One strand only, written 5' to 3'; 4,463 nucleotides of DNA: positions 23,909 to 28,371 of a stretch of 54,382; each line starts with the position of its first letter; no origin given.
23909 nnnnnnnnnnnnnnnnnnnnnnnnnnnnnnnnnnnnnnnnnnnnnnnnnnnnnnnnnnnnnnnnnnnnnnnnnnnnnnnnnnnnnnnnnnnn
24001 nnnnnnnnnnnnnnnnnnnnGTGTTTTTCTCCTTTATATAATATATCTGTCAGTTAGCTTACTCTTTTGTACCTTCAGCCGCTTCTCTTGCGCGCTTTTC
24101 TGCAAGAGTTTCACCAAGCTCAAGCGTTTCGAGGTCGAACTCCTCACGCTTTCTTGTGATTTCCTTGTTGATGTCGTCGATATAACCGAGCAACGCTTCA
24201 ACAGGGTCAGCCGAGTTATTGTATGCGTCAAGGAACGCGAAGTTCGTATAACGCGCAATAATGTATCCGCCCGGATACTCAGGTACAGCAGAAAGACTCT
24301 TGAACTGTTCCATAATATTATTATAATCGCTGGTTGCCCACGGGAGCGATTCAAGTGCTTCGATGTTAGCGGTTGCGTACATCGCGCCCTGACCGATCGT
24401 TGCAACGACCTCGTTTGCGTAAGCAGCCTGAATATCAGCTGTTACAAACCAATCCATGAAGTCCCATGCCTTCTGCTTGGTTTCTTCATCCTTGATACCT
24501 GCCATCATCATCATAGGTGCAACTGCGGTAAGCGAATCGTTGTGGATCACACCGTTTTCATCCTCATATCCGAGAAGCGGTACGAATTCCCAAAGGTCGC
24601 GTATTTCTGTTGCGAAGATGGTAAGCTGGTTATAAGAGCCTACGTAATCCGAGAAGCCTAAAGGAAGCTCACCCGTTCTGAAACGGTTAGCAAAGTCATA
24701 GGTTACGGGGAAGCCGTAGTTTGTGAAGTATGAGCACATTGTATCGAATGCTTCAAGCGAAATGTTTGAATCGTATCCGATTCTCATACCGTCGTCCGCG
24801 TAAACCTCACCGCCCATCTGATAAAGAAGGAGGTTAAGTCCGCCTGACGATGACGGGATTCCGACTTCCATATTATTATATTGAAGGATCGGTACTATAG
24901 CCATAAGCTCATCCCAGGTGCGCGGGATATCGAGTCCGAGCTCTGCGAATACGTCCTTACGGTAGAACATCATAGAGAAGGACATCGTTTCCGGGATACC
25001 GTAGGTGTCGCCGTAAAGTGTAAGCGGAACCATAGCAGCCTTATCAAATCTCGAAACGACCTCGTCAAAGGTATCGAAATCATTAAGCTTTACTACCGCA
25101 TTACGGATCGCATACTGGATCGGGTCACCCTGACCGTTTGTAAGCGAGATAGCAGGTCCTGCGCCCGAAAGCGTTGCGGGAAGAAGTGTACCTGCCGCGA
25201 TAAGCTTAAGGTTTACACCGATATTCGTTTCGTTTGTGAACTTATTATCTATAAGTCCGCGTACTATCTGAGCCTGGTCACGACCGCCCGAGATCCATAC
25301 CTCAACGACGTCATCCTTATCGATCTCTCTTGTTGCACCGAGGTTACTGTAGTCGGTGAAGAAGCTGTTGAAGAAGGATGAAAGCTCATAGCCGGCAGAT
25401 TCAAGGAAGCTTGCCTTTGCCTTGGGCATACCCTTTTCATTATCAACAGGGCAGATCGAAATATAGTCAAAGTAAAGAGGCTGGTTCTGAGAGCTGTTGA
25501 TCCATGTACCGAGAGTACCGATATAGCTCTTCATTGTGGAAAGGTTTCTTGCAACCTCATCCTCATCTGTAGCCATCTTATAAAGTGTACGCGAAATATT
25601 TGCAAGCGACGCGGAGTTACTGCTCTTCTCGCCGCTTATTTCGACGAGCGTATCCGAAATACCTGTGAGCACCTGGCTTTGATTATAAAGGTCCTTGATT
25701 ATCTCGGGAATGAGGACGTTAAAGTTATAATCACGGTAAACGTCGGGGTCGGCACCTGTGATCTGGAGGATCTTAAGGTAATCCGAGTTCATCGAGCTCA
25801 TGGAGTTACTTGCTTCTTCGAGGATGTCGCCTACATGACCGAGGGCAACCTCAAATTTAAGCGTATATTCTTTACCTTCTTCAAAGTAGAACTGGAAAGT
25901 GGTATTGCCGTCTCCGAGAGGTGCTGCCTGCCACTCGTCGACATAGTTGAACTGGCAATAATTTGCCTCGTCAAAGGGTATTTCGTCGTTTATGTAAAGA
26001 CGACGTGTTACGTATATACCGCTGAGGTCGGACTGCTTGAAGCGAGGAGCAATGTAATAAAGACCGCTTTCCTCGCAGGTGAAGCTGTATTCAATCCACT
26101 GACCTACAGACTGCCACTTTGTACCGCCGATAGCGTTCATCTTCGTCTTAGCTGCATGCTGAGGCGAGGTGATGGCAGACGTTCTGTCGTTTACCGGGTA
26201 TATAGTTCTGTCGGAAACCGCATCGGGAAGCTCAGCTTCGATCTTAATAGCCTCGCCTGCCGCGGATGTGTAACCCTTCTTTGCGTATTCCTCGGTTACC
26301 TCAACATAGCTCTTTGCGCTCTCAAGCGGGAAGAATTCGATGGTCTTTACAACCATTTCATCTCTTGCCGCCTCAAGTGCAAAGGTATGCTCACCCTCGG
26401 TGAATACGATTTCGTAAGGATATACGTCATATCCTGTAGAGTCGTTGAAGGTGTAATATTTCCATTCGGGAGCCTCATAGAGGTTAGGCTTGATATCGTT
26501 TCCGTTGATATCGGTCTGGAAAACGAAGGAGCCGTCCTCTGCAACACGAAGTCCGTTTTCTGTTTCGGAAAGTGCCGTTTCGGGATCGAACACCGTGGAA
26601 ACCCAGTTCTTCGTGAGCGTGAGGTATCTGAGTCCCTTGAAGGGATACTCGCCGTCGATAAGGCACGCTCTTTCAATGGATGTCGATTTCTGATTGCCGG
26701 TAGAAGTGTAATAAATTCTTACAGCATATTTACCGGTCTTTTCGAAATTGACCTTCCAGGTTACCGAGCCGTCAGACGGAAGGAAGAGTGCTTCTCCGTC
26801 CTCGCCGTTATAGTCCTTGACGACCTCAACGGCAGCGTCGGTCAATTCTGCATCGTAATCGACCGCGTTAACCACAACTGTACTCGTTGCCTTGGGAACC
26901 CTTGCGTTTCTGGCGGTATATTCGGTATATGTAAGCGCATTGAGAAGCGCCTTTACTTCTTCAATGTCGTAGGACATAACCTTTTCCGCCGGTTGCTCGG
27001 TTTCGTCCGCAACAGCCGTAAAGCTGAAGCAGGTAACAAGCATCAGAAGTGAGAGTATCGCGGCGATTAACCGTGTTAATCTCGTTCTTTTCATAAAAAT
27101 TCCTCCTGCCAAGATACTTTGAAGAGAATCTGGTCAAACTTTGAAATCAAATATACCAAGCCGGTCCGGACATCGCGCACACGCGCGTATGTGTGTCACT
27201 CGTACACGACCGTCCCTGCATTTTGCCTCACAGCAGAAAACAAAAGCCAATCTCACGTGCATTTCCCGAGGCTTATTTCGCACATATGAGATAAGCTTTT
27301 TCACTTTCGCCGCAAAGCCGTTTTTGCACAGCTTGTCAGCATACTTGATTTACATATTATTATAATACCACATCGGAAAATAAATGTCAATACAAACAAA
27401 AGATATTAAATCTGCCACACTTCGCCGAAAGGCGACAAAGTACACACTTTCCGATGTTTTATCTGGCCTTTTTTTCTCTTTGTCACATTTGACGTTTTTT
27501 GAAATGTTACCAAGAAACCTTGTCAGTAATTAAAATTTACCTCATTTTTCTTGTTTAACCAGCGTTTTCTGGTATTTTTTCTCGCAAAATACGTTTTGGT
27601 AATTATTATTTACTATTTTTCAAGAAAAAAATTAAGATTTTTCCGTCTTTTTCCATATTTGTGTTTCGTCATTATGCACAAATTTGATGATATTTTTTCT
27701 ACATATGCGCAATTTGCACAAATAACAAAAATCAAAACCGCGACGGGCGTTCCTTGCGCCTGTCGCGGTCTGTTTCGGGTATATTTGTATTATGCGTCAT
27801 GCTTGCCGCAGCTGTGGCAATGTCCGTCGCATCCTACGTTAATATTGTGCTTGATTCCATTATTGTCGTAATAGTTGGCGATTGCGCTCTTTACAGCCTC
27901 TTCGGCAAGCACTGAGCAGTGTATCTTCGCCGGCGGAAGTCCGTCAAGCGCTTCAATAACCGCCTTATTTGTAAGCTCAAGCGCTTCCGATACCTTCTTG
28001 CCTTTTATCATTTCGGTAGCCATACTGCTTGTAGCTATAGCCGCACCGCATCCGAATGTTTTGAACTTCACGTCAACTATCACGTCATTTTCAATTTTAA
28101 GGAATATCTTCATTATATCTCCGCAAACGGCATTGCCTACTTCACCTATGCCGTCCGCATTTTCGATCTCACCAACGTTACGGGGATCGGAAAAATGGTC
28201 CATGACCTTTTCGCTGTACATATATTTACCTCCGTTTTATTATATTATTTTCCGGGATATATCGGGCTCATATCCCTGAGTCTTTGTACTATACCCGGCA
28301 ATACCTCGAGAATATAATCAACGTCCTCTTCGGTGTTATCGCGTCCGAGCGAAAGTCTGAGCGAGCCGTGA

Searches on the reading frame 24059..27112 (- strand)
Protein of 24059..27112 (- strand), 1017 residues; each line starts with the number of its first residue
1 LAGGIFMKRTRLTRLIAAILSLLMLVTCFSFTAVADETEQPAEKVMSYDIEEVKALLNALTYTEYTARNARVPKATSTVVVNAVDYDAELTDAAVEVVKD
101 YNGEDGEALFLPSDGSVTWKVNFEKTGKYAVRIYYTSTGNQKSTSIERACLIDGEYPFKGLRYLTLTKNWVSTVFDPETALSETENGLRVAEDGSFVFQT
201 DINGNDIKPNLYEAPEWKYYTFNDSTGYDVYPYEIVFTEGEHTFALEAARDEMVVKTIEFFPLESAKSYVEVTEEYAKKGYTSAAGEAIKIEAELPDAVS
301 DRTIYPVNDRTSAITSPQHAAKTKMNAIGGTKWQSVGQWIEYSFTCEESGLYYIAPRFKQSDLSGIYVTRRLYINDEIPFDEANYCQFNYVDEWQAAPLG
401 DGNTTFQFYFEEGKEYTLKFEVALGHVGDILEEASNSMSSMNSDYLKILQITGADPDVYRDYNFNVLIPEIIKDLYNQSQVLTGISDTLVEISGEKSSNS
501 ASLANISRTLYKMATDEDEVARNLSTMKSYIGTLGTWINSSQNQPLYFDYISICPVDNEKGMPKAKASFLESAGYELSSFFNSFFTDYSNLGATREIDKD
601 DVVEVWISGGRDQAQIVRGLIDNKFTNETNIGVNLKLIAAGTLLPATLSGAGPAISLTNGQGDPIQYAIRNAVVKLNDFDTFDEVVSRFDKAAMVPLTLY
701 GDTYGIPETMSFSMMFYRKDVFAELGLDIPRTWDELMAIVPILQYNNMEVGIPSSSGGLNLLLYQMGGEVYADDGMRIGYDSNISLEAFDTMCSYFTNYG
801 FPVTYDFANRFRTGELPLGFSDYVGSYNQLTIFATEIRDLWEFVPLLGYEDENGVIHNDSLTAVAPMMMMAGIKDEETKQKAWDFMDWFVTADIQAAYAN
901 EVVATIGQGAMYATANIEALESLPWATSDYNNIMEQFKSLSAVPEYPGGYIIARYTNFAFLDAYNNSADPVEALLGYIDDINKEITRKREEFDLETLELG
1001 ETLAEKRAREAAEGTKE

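Call 3: search_protein_families(library=pfam, proteins=[window:24059-27112:-], max_evalue=0.01)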
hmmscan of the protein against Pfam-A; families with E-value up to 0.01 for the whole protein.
window:24059-27112:- (1017 aa): 3 families
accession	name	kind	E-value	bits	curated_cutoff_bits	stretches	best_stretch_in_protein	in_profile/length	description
PF13416.11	SBP_bac_8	-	9.5e-18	65.4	27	1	623-900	4-254/279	Bacterial extracellular solute-binding protein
PF01547.30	SBP_bac_1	-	1.9e-17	64.7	26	1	616-896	9-307/307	Bacterial extracellular solute-binding protein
PF03944.20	Endotoxin_C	-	0.0015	19.3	21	0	94-142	15-67/142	delta endotoxin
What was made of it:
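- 24059..27094 (-): Giant solute-binding protein, 1011 aa. It has a signal peptide, two CBM6/35-like beta-sandwiches (about 73-255 and 283-417), a helical bundle (419-536), a family-1 oligosaccharide SBP domain (about 596-965) and a conserved C-terminal helix. Pfam SBP_bac_1/8 (call 3).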

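Call 4: search_protein_families(library=ncbifam, proteins=[window:24059-27112:-], max_evalue=0.01)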
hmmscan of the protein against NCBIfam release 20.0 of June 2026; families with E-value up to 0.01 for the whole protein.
window:24059-27112:- (1017 aa): 2 families
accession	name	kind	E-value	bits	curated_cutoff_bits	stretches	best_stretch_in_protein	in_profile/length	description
TIGR03850.1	bind_CPR_0540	equivalog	0.0002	20.1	299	1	701-741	149-189/437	carbohydrate ABC transporter substrate-binding protein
NF053763.1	ABCarbgalBndGanS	equivalog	0.00021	20.2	700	1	650-737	89-170/420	galactooligosaccharide ABC transporter substrate-binding protein GanS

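Call 29: search_solved_structures(query=window:24059-27094:-, max_evalue=1)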
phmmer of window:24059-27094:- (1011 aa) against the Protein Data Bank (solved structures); distinct sequences matched with E-value up to 1: 57.
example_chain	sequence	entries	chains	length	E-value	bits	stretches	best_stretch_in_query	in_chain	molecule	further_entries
5ysb_A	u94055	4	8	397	1.9e-06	29.2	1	595-895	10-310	Lin1841 protein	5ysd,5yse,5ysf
3vxb_A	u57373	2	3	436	7e-06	27.3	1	643-738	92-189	Putative sugar-binding lipoprotein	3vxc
4r9f_A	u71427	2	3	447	1.1e-05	26.6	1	635-726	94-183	MBP1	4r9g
7ehp_A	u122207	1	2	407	1.4e-05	26.4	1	638-751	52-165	chitin oligosaccahride binding protein NagB1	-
4jxi_A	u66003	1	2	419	0.00012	23.3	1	643-736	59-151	design cystein esterase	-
3u1o_A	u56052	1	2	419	0.00012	23.3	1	643-736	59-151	De Novo design cysteine esterase ECH19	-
9xf5_A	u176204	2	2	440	0.0002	22.5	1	660-768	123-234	ABC transporter substrate-binding protein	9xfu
2uvh_A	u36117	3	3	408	0.00023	22.3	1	643-736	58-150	ABC TYPE PERIPLASMIC SUGAR-BINDING PROTEIN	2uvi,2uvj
2hfb_A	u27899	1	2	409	0.0003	21.9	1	695-746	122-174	Sugar ABC transporter, sugar-binding protein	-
2hq0_A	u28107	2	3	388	0.00031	21.9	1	695-746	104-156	Sugar ABC transporter, sugar-binding protein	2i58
2uvg_A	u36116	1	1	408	0.00032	21.8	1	644-736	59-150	ABC TYPE PERIPLASMIC SUGAR-BINDING PROTEIN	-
2heu_A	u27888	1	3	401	0.00032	21.8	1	695-746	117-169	Sugar ABC transporter, sugar-binding protein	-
6pql_A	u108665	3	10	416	0.00034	21.7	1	695-746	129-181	ABC transporter sugar-binding protein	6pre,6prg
5ci5_A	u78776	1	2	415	0.00064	20.8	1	597-785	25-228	Extracellular solute-binding protein family 1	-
7eho_A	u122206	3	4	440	0.00075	20.6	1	643-749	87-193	Chitin oligosaccharide binding protein NagB2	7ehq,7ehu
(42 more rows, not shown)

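Call 40: find_homologous_proteins(query=window:24059-27094:-, max_evalue=0.00001)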
Query window:24059-27094:- (1011 aa): 308 proteins with E <= 0.00001 among 8000 candidates; the best 120 are listed.
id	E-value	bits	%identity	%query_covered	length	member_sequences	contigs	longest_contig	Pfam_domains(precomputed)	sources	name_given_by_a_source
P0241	0.0e+0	2288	100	100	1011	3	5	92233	PF13416.12,PF01547.31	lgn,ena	-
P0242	0.0e+0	2105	91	100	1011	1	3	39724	PF13416.12,PF01547.31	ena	-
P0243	0.0e+0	2044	88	100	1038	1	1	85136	PF13416.12,PF01547.31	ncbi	-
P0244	0.0e+0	2014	87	99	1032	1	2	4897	PF13416.12,PF01547.31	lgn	-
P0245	0.0e+0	1970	85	100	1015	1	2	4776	PF13416.12,PF01547.31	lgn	-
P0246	0.0e+0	1958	83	100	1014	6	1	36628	PF01547.31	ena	-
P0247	0.0e+0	1913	83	100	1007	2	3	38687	PF13416.12,PF01547.31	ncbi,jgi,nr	ncbi:MAG: extracellular solute-binding protein [Ruminococcaceae bacterium]|nr:extracellular solute-b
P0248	0.0e+0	1867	81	99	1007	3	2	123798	PF13416.12,PF01547.31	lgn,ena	-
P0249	0.0e+0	1809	78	100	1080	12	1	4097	PF01547.31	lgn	-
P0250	0.0e+0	1782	78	99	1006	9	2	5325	PF01547.31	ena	-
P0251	0.0e+0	1504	65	100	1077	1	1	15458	PF13416.12,PF01547.31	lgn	-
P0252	0.0e+0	1474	65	99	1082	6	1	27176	PF01547.31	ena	-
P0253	0.0e+0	1432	62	99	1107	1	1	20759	PF01547.31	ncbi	-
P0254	0.0e+0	1424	63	100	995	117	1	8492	PF01547.31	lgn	-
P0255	0.0e+0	1405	61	100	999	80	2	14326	PF13416.12,PF01547.31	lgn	-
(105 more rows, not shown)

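Call 56: predict_structure(alignment_id=A2)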
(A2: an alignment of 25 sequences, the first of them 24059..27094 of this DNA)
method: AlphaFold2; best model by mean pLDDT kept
length: 1011 residues; sequences in the alignment: 25
mean_pLDDT: 78.3   pTM: 0.77
mean pLDDT of the five models: 78.3, 77.3, 77.0, 76.1, 70.5
residues with pLDDT >= 90: 263; 70-90: 523; 50-70: 127; < 50: 98
segments of 3 or more residues with pLDDT < 50: 1-5, 11-41, 171-173, 297-301, 312-317, 578-586, 633-664
pLDDT, mean of each block of 10 residues (from residue 1): 45 42 27 28 64 82 91 95 94 90 93 95 95 78 90 86 68 50 63 61 68 87 88 95 92 91 93 90 80 60 55 51 63 86 93 72 89 91 82 90 93 88 87 90 87 85 91 93 80 84 93 88 87 80 88 82 74 59 49 73 71 78 77 42 31 31 59 91 86 77 86 89 89 91 74 68 77 85 86 80 87 89 81 86 81 78 73 89 90 79 81 86 90 76 74 87 88 87 76 80 83 55
secondary structure, 60 per line:
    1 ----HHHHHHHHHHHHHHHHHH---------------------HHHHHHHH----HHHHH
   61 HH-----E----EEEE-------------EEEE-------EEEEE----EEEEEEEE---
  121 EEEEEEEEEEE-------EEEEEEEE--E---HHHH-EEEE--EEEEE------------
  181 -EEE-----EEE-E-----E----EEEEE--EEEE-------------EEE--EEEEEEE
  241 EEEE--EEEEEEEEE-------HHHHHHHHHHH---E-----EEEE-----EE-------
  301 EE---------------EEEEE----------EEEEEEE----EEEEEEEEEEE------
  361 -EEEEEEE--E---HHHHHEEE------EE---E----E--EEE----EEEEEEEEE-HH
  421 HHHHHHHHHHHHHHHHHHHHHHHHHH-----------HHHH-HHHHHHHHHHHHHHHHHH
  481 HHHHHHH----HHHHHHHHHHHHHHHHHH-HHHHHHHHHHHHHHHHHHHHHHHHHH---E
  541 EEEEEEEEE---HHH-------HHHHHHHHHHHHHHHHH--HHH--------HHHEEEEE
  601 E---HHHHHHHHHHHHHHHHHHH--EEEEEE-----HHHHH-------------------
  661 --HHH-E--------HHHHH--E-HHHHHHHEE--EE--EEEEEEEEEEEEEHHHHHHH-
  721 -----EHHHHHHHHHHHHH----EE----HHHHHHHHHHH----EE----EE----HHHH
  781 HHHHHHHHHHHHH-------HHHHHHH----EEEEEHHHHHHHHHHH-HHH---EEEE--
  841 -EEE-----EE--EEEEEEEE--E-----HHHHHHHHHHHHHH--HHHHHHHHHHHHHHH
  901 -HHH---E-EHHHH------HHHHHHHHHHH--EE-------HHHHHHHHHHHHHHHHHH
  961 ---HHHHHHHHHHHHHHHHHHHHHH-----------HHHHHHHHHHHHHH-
elements in order (helices of 4 or more, strands of 3 or more residues): H5-22 H44-51 H56-62 E73-76 E90-93 E101-105 E110-117 E121-131 E139-146 H153-156 E158-161 E164-168 E182-184 E190-192 E205-209 E212-215 E229-231 E234-244 E247-255 H263-273 E283-286 E318-322 E333-339 E344-354 E362-368 H375-379 E380-382 E402-404 E409-417 H419-446 H458-461 H463-487 H492-509 H511-536 E540-549 H563-579 E596-601 H605-623 E626-631 H637-641 H676-680 H685-691 E700-712 H713-719 H727-739 H750-760 H777-793 H801-807 E812-816 H817-827 E835-838 E842-844 E854-861 H870-883 H886-900 H911-914 H921-931 H943-960 H964-985 H997-1010
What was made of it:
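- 24059..27094 (-): AF2 model with pLDDT 78 (call 56).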

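Call 58: fold_search(model_id=the predicted structure, library=pdb)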
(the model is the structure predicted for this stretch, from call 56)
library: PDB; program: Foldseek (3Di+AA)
matches with E <= 10: 1268; with E <= 0.001: 937
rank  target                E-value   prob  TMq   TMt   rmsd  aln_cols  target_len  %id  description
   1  9xf5_A                3.1e-15  1.00  0.30  0.72   5.8       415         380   18  Cycloisomaltooligosaccharide binding protein in complex with cycloisomaltooctaose (released 2026-03-25)
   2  5yse_B                8.0e-15  1.00  0.30  0.71   5.4       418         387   21  Crystal structure of beta-1,2-glucooligosaccharide binding protein in complex with sophorotetraose (released 2018-05-02)
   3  5ysd_B                1.2e-14  1.00  0.30  0.69   5.7       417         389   22  Crystal structure of beta-1,2-glucooligosaccharide binding protein in complex with sophorotriose (released 2018-05-02)
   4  5yse_A                1.7e-14  1.00  0.31  0.72   5.3       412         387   21  Crystal structure of beta-1,2-glucooligosaccharide binding protein in complex with sophorotetraose (released 2018-05-02)
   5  5ysd_A                1.9e-14  1.00  0.30  0.69   5.8       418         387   22  Crystal structure of beta-1,2-glucooligosaccharide binding protein in complex with sophorotriose (released 2018-05-02)
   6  9xfu_A                2.0e-14  1.00  0.30  0.71   5.6       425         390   18  Cycloisomaltooligosaccharide binding protein in complex with isomaltoheptaose (released 2026-03-25)
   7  5ysf_A                2.4e-14  1.00  0.30  0.71   5.5       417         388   21  Crystal structure of beta-1,2-glucooligosaccharide binding protein in complex with sophoropentaose (released 2018-05-02)
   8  5ysb_A                2.9e-14  1.00  0.31  0.75   5.3       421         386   21  Crystal structure of beta-1,2-glucooligosaccharide binding protein in ligand-free form (released 2018-05-02)
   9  5ysb_B                1.4e-13  1.00  0.31  0.76   4.8       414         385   21  Crystal structure of beta-1,2-glucooligosaccharide binding protein in ligand-free form (released 2018-05-02)
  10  6dtr                  1.6e-13  1.00  0.32  0.77   4.3       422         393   15  Apo T. maritima MalE3 (released 2018-09-19)
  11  5f7v_A                1.7e-13  1.00  0.28  0.66   5.4       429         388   18  ABC substrate-binding protein Lmo0181 from Listeria monocytogenes in complex with cycloalternan (released 2016-09-07)
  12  7c14_B                1.9e-13  1.00  0.29  0.66   5.8       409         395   17  Crystal structure of a dinucleotide-binding protein (Q274A) of ABC transporter endogenously bound to uridylyl-3'-5'-ph (released 2021-03-10)
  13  7c0z_A                2.4e-13  1.00  0.29  0.67   5.8       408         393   17  Crystal structure of a dinucleotide-binding protein (Y246A) of ABC transporter endogenously bound to uridylyl-3'-5'-ph (released 2021-03-10)
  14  7c0k_B                2.6e-13  1.00  0.29  0.67   5.6       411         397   18  Crystal structure of a dinucleotide-binding protein of ABC transporter endogenously bound to uridylyl-3'-5'-phospho-gu (released 2021-03-10)
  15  7c0v_B                2.8e-13  1.00  0.29  0.67   5.8       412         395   17  Crystal structure of a dinucleotide-binding protein (Y224A) of ABC transporter endogenously bound to uridylyl-3'-5'-ph (released 2021-03-10)
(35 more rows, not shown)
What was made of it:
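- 24059..27094 (-): Foldseek matches to cycloisomalto-oligosaccharide, beta-1,2-gluco-oligosaccharide, cycloalternan and maltose SBPs (call 58).
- On CUT1-type ABC carbohydrate importer: Foldseek TM 0.7-0.77 to oligosaccharide SBPs (call 58).
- The SBP's nearest structural relatives bind exogenous oligosaccharides (call 58).
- Tried and rejected: Whole-SBP Foldseek was dominated by the SBP domain and said nothing about the N-terminal domains (call 58).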

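Call 59: search_protein_families(library=pfam, alignment_id=A2, max_evalue=1)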
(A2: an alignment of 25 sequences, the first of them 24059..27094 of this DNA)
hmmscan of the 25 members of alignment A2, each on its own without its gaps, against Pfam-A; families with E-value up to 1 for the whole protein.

A. member 1, window:24059-27094:- (1011 aa): 8 families
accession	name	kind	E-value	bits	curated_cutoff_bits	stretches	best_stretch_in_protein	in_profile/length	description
PF13416.11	SBP_bac_8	-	9.3e-18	65.4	27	1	617-894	4-254/279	Bacterial extracellular solute-binding protein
PF01547.30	SBP_bac_1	-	1.9e-17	64.7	26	1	610-890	9-307/307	Bacterial extracellular solute-binding protein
PF03944.20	Endotoxin_C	-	0.0015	19.4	21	1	88-136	15-67/142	delta endotoxin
PF25275.1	Golvesin_C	-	0.018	15.6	31.6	1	109-137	41-69/132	Golvesin C-terminal domain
PF07523.18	Big_3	-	0.033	14.9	21.2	1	97-138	25-64/68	Bacterial Ig-like domain (group 3)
PF16990.11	CBM_35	-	0.11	13.3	28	0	108-138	35-65/121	Carbohydrate binding module (family 35)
PF03422.21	CBM_6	-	0.22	12.2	28.9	1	87-140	9-62/125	Carbohydrate binding module (family 6)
PF06076.17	Orthopox_F14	-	0.29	11.9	27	0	565-599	6-40/73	Orthopoxvirus F14 protein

B. families by the number of members that match (of 25 scanned): 33 families (the first 25 are shown)
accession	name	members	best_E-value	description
PF01547.30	SBP_bac_1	22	9.2e-24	Bacterial extracellular solute-binding protein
PF25275.1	Golvesin_C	20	0.00012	Golvesin C-terminal domain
PF13416.11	SBP_bac_8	19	2.3e-23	Bacterial extracellular solute-binding protein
PF16990.11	CBM_35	13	3.4e-06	Carbohydrate binding module (family 35)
PF17829.7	GH115_C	6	0.0006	Glycosyl hydrolase family 115 C-terminal domain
PF03944.20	Endotoxin_C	5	9.7e-05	delta endotoxin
PF03422.21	CBM_6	5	0.0022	Carbohydrate binding module (family 6)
PF09394.16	Inhibitor_I42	4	0.0022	Chagasin family peptidase inhibitor I42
PF13646.12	HEAT_2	2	0.019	HEAT repeats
PF07523.18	Big_3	2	0.033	Bacterial Ig-like domain (group 3)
PF04108.17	ATG17_like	1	0.00034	Autophagy protein ATG17-like domain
PF21405.3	AMG1_II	1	0.01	Phosphoacetylglucosamine mutase AMG1, domain II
PF01785.22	Closter_coat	1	0.068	Closterovirus coat protein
PF09581.16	Spore_III_AF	1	0.075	Stage III sporulation protein AF (Spore_III_AF)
PF01441.24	Lipoprotein_6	1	0.13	Lipoprotein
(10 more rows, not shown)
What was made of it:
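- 24059..27094 (-): Orthologues weakly hit CBM_35 (13 of 25, best 3e-6), Golvesin_C (20 of 25) and CBM_6 (call 59).
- SBP: the fold matches oligosaccharide SBPs, and the N-terminus is CBM35/6-like (calls 58, 59).
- Tried and rejected: The CBM assignment rests on sub-threshold Pfam hits (call 59).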

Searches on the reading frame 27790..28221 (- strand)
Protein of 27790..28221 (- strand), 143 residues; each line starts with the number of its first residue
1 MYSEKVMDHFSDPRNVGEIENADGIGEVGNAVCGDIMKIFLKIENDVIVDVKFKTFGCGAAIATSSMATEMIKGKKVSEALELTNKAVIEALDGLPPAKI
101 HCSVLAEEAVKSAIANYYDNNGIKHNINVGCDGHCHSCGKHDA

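Call 7: search_protein_families(library=pfam, proteins=[window:27790-28221:-], max_evalue=0.001)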
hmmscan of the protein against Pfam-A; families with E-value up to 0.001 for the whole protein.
window:27790-28221:- (143 aa): 1 family
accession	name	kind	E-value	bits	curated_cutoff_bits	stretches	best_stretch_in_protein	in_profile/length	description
PF01592.21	NifU_N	-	1.5e-48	164.6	22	1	1-120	1-123/127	NifU-like N terminal domain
